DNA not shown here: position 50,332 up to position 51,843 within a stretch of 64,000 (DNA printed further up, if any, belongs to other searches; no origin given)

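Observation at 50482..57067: Mannose glycoconjugate cluster: GH99-like hydrolase, PLC-like phosphoesterase, GT39-type transferase, GDP-mannose pyrophosphorylase and PGI/PMI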

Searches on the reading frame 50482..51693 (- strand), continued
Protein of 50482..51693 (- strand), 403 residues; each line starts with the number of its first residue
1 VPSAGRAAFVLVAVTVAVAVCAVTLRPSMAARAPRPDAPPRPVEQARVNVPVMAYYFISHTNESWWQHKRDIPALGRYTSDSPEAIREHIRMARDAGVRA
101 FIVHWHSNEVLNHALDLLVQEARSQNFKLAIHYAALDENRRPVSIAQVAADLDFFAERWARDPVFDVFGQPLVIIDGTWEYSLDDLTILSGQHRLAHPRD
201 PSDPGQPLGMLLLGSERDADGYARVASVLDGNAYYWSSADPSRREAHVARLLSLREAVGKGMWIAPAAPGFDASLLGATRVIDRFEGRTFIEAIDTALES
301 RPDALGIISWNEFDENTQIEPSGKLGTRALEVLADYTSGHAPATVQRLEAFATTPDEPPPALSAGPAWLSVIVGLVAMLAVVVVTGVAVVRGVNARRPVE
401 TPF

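Call 27: search_protein_families(library=pfam, proteins=[L003:913-3261:+, L003:6246-7895:+, L043:2557-4926:+, L043:7414-8955:+, L043:8952-9956:+, L043:9953-11020:+, L043:11130-12011:+], max_evalue=0.01)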
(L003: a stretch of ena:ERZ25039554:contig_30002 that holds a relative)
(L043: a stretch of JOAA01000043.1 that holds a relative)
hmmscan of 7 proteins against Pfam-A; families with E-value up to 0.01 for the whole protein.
L003:913-3261:+ (782 aa): 4 families
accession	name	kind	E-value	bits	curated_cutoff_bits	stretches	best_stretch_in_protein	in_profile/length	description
PF00535.33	Glycos_transf_2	-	3.3e-27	95.9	23.3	1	26-160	1-130/168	Glycosyl transferase family 2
PF04138.20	GtrA_DPMS_TM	-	1.2e-16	61.3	26.1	1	266-382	2-117/117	GtrA/DPMS, transmembrane domain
PF13641.12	Glyco_tranf_2_3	-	6.5e-11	43.1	27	1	25-145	3-122/230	Glycosyltransferase like family 2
PF12804.13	NTP_transf_3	-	0.00047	20.8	27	1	81-151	59-129/160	MobA-like NTP transferase domain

L003:6246-7895:+ (549 aa): 4 families
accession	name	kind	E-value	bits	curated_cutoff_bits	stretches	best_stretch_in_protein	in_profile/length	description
PF13620.12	CarboxypepD_reg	-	2.5e-08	34.6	32.3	1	179-243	2-64/82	Carboxypeptidase regulatory-like domain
PF02369.22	Big_1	-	8.6e-07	29.4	34.9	1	176-240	18-85/93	Bacterial Ig-like domain (group 1)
PF16640.11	Big_3_5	-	2.4e-06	28.4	35.5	1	168-252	5-87/88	Bacterial Ig-like domain (group 3)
PF09134.16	Invasin_D3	-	7.3e-06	26.9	33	1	178-240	23-85/98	Invasin, domain 3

L043:2557-4926:+ (789 aa): 4 families
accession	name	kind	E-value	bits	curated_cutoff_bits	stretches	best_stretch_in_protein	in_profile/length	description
PF04138.20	GtrA_DPMS_TM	-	5.6e-15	56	26.1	1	268-378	2-111/117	GtrA/DPMS, transmembrane domain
PF00535.33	Glycos_transf_2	-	2.2e-13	50.9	23.3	1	32-149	1-114/168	Glycosyl transferase family 2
PF13641.12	Glyco_tranf_2_3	-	9.1e-05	23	27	1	29-146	2-119/230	Glycosyltransferase like family 2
PF07475.17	Hpr_kinase_C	-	0.0002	21.4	33.3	1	545-593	8-55/171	HPr Serine kinase C-terminal domain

L043:7414-8955:+ (513 aa): 0 families

L043:8952-9956:+ (334 aa): 1 family
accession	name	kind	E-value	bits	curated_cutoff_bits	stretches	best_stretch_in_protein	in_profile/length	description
PF13620.12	CarboxypepD_reg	-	0.00016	22.4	32.3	1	247-292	25-72/82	Carboxypeptidase regulatory-like domain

L043:9953-11020:+ (355 aa): 3 families
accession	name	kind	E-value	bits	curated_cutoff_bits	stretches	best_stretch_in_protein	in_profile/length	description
PF16317.11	Glyco_hydro_99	-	1e-11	45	33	1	47-291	57-310/341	Glycosyl hydrolase family 99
PF03659.20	Glyco_hydro_71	-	1.9e-08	34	34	1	58-288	13-241/375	Glycosyl hydrolase family 71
PF14307.12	Glyco_tran_WbsX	-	0.00029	20.9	25.1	1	268-298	319-349/350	Glycosyltransferase WbsX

L043:11130-12011:+ (293 aa): 0 families

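Call 37: predict_structure(alignment_id=A1)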
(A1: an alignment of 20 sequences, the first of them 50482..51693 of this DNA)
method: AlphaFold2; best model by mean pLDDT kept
length: 403 residues; sequences in the alignment: 20
mean_pLDDT: 80.8   pTM: 0.74
mean pLDDT of the five models: 80.8, 80.1, 78.3, 77.9, 76.2
residues with pLDDT >= 90: 179; 70-90: 119; 50-70: 66; < 50: 39
segments of 3 or more residues with pLDDT < 50: 26-37, 42-46, 361-367, 400-403
pLDDT, mean of each block of 10 residues (from residue 1): 62 82 58 46 57 91 76 87 94 96 95 97 98 91 96 95 93 94 94 72 72 92 94 68 73 92 89 64 78 90 87 60 87 93 88 64 50 83 85 59 44
secondary structure, 60 per line:
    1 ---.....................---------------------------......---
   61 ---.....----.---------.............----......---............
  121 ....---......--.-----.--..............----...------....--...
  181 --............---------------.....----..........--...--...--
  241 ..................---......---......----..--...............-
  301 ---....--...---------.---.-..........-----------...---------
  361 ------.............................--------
elements in order: H4-24 E52-57 H64-68 H83-95 E100-105 H109-124 E128-133 H145-158 E172-175 H183-193 E210-214 H219-228 E231-233 H241-258 E262-267 H273-276 H285-299 E304-307 H328-337 H367-395

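Call 40: fold_search(model_id=the predicted structure, library=pdb)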
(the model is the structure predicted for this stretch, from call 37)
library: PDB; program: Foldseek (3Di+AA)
matches with E <= 10: 1227; with E <= 0.001: 160
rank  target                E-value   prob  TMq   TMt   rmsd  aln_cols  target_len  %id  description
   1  6zfq                  3.8e-15  1.00  0.57  0.66   4.5       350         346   16  Structure of the catalytic domain of human endo-alpha-mannosidase MANEA in complex with bis-tris (released 2020-11-18)
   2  4ad0_C                4.8e-15  1.00  0.58  0.71   4.4       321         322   21  Structure of the GH99 endo-alpha-mannosidase from Bacteriodes thetaiotaomicron in complex with BIS-TRIS-Propane (released 2012-02-01)
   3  6zfn_AAA              5.1e-15  1.00  0.56  0.63   5.0       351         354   16  Structure of an inactive E404Q variant of the catalytic domain of human endo-alpha-mannosidase MANEA in complex with (released 2020-11-18)
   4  6zdl                  8.8e-15  1.00  0.56  0.63   4.7       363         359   15  Structure of the catalytic domain of human endo-alpha-mannosidase MANEA in complex with GlcIFG and hexatungstotellurate( (released 2020-11-18)
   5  4ad0_D                1.3e-14  1.00  0.57  0.71   4.4       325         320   20  Structure of the GH99 endo-alpha-mannosidase from Bacteriodes thetaiotaomicron in complex with BIS-TRIS-Propane (released 2012-02-01)
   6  6zdf_B                1.4e-14  1.00  0.57  0.63   4.8       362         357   15  Structure of the catalytic domain of human endo-alpha-mannosidase MANEA in complex with HEPES (released 2020-11-18)
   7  4ad0_B                1.5e-14  1.00  0.57  0.70   4.4       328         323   20  Structure of the GH99 endo-alpha-mannosidase from Bacteriodes thetaiotaomicron in complex with BIS-TRIS-Propane (released 2012-02-01)
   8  6zdc                  1.7e-14  1.00  0.55  0.62   5.3       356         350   16  Structure of the catalytic domain of human endo-alpha-mannosidase MANEA in complex with nickel (released 2020-11-18)
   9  6zdk                  2.0e-14  1.00  0.56  0.62   5.0       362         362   17  Structure of the catalytic domain of human endo-alpha-mannosidase MANEA in complex with HEPES and hexatungstotellurate(V (released 2020-11-18)
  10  6zfa_AAA              2.8e-14  1.00  0.56  0.63   5.1       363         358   15  Structure of the catalytic domain of human endo-alpha-mannosidase MANEA in complex with GlcIFG, alpha-1,2-mannobiose (released 2020-11-18)
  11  4ad1                  3.0e-14  1.00  0.56  0.64   4.8       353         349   15  Structure of the GH99 endo-alpha-mannosidase from Bacteroides xylanisolvens (released 2012-02-01)
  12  4acz_B                3.8e-14  1.00  0.56  0.65   4.1       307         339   20  Structure of the GH99 endo-alpha-mannosidase from Bacteroides thetaiotaomicron (released 2012-02-01)
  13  6zdf_A                4.1e-14  1.00  0.57  0.63   4.8       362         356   15  Structure of the catalytic domain of human endo-alpha-mannosidase MANEA in complex with HEPES (released 2020-11-18)
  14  4ad5_A                4.1e-14  1.00  0.57  0.65   4.9       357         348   15  Structure of the GH99 endo-alpha-mannosidase from Bacteroides xylanisolvens in complex with glucose-1,3-deoxymannojiri (released 2012-02-01)
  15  6zdf_C                4.3e-14  1.00  0.57  0.63   4.8       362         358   15  Structure of the catalytic domain of human endo-alpha-mannosidase MANEA in complex with HEPES (released 2020-11-18)
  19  4acy_A                1.1e-13  1.00  0.57  0.67   4.4       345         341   18  Selenomethionine derivative of the GH99 endo-alpha-mannosidase from Bacteroides thetaiotaomicron (released 2012-02-01)
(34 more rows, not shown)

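Call 45: find_encoding_contigs(protein=P0002, flank=5000, max_places=2)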
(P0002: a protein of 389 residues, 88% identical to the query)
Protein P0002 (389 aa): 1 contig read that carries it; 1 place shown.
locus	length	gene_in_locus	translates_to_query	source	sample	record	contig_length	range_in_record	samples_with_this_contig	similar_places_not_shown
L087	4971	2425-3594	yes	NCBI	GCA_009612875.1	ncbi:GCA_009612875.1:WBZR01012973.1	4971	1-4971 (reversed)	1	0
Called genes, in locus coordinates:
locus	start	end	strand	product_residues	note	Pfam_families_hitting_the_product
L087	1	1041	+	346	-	?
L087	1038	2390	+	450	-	PF04185:Phosphoesterase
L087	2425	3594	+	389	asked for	PF03659:Glyco_hydro_71 (faint), PF14307:Glyco_tran_WbsX (faint), PF16317:Glyco_hydro_99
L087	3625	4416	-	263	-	PF00512:HisKA (weak)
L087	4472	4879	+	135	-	PF00072:Response_reg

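Call 51: search_protein_families(library=ncbifam, proteins=[L003:913-3261:+, L043:2557-4926:+, L003:6246-7895:+, L003:3272-4888:+], max_evalue=0.001)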
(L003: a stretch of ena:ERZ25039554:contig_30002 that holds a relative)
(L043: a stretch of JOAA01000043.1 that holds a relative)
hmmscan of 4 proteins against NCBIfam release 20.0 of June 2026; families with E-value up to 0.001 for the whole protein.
L003:913-3261:+ (782 aa): 14 families
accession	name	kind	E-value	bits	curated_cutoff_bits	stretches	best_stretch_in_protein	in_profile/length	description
NF047588.1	GlcsyltransPgfSStrep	equivalog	1.3e-12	47.6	500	1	24-148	2-124/308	glycosyltransferase PgfS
NF007986.1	PRK10714.1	equivalog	6.1e-12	45.2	529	1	24-240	7-212/316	undecaprenyl-phosphate 4-deoxy-4-formamido-L-arabinose transferase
TIGR04182.1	glyco_TIGR04182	equivalog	1.2e-11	44.6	325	1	25-233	2-195/293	S-layer glycoprotein N-glycosyltransferase AglJ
TIGR03469.1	HpnB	hypoth_equivalog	1.5e-11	43.9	379.25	1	23-142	44-169/386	hopene-associated glycosyltransferase HpnB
TIGR03965.1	mycofact_glyco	equivalog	1.5e-10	40.6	280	1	3-144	54-194/467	mycofactocin biosynthesis glycosyltransferase MftF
NF007482.0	PRK10073.1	equivalog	2.8e-09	36.4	423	1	23-141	6-118/334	glycosyltransferase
NF045692.1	OglycostaseCruG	equivalog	1.4e-08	34.1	600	1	15-142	33-161/386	2'-O-glycosyltransferase CruG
NF010496.0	PRK13915.1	equivalog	1.6e-08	34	262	1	16-194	24-205/307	glucosyl-3-phosphoglycerate synthase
TIGR03937.1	PgaC_IcaA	equivalog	2.6e-08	33.2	422.3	1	14-125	36-142/407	poly-beta-1,6-N-acetyl-D-glucosamine synthase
NF041875.1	EPS_EpsD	equivalog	2.8e-08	33.5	370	1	25-141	1-112/325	exopolysaccharide biosynthesis glycosyltransferase EpsD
TIGR04283.1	glyco_like_mftF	equivalog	7.1e-07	29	182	1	25-133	1-97/221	TIGR04283 family arsenosugar biosynthesis glycosyltransferase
NF041391.1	DPhHxTase_Halo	equivalog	2.4e-06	26.7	375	1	31-226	3-183/213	dolichyl-phosphate hexose transferase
NF047683.1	TeichurnBiosyTuaG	equivalog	1.6e-05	24.7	400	1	24-125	7-103/252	teichuronic acid biosynthesis protein TuaG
NF058614.1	PPMAGASynPpgS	equivalog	6.9e-05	22.4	370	1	25-164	2-133/226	polyprenyl-phospho-N-acetylgalactosaminyl synthase PpgS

L043:2557-4926:+ (789 aa): 7 families
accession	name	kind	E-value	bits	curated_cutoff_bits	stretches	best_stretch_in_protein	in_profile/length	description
NF047588.1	GlcsyltransPgfSStrep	equivalog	5.5e-07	29.1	500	1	47-148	19-119/308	glycosyltransferase PgfS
TIGR03469.1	HpnB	hypoth_equivalog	1.9e-06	27.2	379.25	1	21-139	35-161/386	hopene-associated glycosyltransferase HpnB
NF007986.1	PRK10714.1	equivalog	2e-06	27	529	1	30-148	7-124/316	undecaprenyl-phosphate 4-deoxy-4-formamido-L-arabinose transferase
TIGR00679.1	hpr-ser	equivalog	6.4e-05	22.3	240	1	544-592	132-179/300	HPr(Ser) kinase/phosphatase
TIGR04249.1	SCM_chp_ScmC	equivalog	8.1e-05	22.1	125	1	538-603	120-185/292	SynChlorMet cassette protein ScmC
NF007482.0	PRK10073.1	equivalog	8.1e-05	21.8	423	1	26-155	3-127/334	glycosyltransferase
NF041875.1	EPS_EpsD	equivalog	0.00044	19.8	370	1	31-133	1-99/325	exopolysaccharide biosynthesis glycosyltransferase EpsD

L003:6246-7895:+ (549 aa): 0 families

L003:3272-4888:+ (538 aa): 2 families
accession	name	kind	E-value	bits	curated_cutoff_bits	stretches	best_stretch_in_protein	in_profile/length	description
TIGR03663.1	TIGR03663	subfamily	1.3e-07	31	126.25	1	41-245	3-222/435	flippase activity-associated protein Agl23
NF009784.2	PRK13279.1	equivalog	0.00075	18.2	567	0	116-355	86-339/539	lipid IV(A) 4-amino-4-deoxy-L-arabinosyltransferase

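Call 52: find_encoding_contigs(protein=P0010, flank=10000, max_places=1)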
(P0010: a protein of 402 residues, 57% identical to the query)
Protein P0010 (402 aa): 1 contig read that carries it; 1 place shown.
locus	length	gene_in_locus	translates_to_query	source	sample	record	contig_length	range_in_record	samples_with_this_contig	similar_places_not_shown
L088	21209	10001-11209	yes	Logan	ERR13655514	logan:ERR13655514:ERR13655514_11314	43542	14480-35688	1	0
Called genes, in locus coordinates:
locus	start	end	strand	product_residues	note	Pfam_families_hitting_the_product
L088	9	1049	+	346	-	PF01380:SIS (faint), PF10432:bact-PGI_C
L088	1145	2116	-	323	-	PF00483:NTP_transferase, PF12804:NTP_transf_3, PF25084:LbH_EIF2B, PF25087:GMPPB_C, PF24894:Hexapep_GlmU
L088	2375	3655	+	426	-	PF00535:Glycos_transf_2, PF04138:GtrA_DPMS_TM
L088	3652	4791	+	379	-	-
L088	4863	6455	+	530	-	PF02366:PMT, PF13231:PMT_2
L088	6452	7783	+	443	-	PF04185:Phosphoesterase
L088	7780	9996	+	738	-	PF02369:Big_1 (faint), PF13620:CarboxypepD_reg (faint), PF17789:MG4 (faint)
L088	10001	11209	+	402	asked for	PF14307:Glyco_tran_WbsX (faint), PF16317:Glyco_hydro_99, PF03659:Glyco_hydro_71 (faint)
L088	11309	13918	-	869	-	PF24517:CBM96, PF16317:Glyco_hydro_99 (faint), PF00149:Metallophos (weak)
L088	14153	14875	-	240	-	PF00512:HisKA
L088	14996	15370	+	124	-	PF00072:Response_reg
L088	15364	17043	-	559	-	PF00989:PAS (weak), PF08448:PAS_4, PF08447:PAS_3 (weak), PF00512:HisKA, PF02518:HATPase_c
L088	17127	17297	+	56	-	-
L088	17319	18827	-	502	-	PF17957:Big_7, PF00149:Metallophos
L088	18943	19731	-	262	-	PF00072:Response_reg, PF00486:Trans_reg_C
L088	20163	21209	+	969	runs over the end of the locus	PF05048:NosD (weak), PF13229:Beta_helix, PF24517:CBM96, PF17892:Cadherin_5 (weak), PF17963:Big_9, PF24517:CBM96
